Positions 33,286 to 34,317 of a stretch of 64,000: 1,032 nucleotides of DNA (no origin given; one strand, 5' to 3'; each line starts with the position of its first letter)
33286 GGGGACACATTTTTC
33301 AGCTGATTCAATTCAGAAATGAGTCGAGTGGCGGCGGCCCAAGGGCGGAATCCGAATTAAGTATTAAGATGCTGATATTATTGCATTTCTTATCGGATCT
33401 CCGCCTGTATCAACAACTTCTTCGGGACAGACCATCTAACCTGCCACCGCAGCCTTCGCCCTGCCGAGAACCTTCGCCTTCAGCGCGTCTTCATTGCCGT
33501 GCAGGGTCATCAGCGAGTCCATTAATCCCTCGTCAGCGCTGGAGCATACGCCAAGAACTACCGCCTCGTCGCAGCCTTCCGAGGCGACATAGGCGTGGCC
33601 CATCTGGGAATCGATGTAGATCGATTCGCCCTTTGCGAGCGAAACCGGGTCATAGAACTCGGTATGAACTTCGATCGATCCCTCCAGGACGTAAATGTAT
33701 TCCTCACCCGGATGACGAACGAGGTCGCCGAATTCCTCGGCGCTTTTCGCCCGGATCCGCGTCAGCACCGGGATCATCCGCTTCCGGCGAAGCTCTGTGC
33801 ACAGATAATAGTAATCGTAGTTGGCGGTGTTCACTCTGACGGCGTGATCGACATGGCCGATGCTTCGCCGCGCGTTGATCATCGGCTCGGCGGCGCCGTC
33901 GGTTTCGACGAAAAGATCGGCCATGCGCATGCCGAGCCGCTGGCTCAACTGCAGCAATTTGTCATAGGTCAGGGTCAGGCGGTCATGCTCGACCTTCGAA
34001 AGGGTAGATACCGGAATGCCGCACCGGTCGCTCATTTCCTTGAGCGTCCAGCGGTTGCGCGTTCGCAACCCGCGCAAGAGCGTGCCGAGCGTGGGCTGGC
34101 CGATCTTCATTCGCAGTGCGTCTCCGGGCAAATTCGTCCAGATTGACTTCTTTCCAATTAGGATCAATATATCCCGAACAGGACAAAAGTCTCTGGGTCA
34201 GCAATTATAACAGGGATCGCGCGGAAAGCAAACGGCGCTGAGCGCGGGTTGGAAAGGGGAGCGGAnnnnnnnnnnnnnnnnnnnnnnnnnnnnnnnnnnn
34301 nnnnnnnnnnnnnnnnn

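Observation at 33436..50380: Self-contained TonB-dependent locus for D-amino-acid peptides (a peptide analogue of a PUL)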

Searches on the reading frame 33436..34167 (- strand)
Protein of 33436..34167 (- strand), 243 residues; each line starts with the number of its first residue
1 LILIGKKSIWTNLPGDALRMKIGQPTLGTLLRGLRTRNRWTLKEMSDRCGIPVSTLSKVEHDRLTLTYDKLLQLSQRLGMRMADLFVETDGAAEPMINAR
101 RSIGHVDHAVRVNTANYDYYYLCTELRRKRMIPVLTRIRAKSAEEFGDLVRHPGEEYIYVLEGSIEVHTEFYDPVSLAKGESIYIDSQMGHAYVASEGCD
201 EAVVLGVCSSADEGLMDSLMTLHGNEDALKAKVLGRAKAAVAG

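Call 4: search_protein_families(library=pfam, proteins=[window:33436-34167:-])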
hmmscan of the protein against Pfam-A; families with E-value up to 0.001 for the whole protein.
window:33436-34167:- (243 aa): 5 families
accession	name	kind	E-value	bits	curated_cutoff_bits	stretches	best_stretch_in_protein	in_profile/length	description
PF07883.17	Cupin_2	-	1.4e-09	38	27.2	1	151-205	15-67/70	Cupin domain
PF13560.12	HTH_31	-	2.1e-07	31.6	27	1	27-80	2-56/64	Helix-turn-helix domain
PF01381.28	HTH_3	-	5.4e-07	30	23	1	32-84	2-54/55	Helix-turn-helix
PF12844.13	HTH_19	-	1.3e-05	25.4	30.2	1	28-80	1-53/64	Helix-turn-helix domain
PF13443.12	HTH_26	-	3e-05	24.6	22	1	34-87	5-59/63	Cro/C1-type HTH DNA-binding domain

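Call 5: search_protein_families(library=ncbifam, proteins=[window:33436-34167:-])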
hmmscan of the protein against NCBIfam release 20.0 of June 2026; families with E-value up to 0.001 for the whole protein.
window:33436-34167:- (243 aa): 3 families
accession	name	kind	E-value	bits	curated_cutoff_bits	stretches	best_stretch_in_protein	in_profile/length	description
NF007408.0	PRK09943.1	equivalog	9.2e-07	28.6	211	1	27-195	8-168/185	HTH-type transcriptional regulator PuuR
TIGR03070.1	couple_hipB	subfamily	1.1e-05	25.2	71.65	1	26-82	2-58/58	type II toxin-antitoxin system Y4mF family antitoxin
NF007271.0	PRK09726.1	equivalog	9e-05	22.4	79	1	24-83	9-69/88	type II toxin-antitoxin system antitoxin HipB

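Call 82: search_solved_structures(query=window:33436-34110:-, max_evalue=0.001)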
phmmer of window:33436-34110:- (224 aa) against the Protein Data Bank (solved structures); distinct sequences matched with E-value up to 0.001: 2.
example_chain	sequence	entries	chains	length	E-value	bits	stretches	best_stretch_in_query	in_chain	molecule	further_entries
4j1x_A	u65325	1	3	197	2.4e-05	27.4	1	91-187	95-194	Epoxidase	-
1zz6_A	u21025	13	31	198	2.4e-05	27.4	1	91-187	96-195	Hydroxypropylphosphonic Acid Epoxidase | Hydroxyprophylphosphonic Acid Epoxidase | EPOXIDASE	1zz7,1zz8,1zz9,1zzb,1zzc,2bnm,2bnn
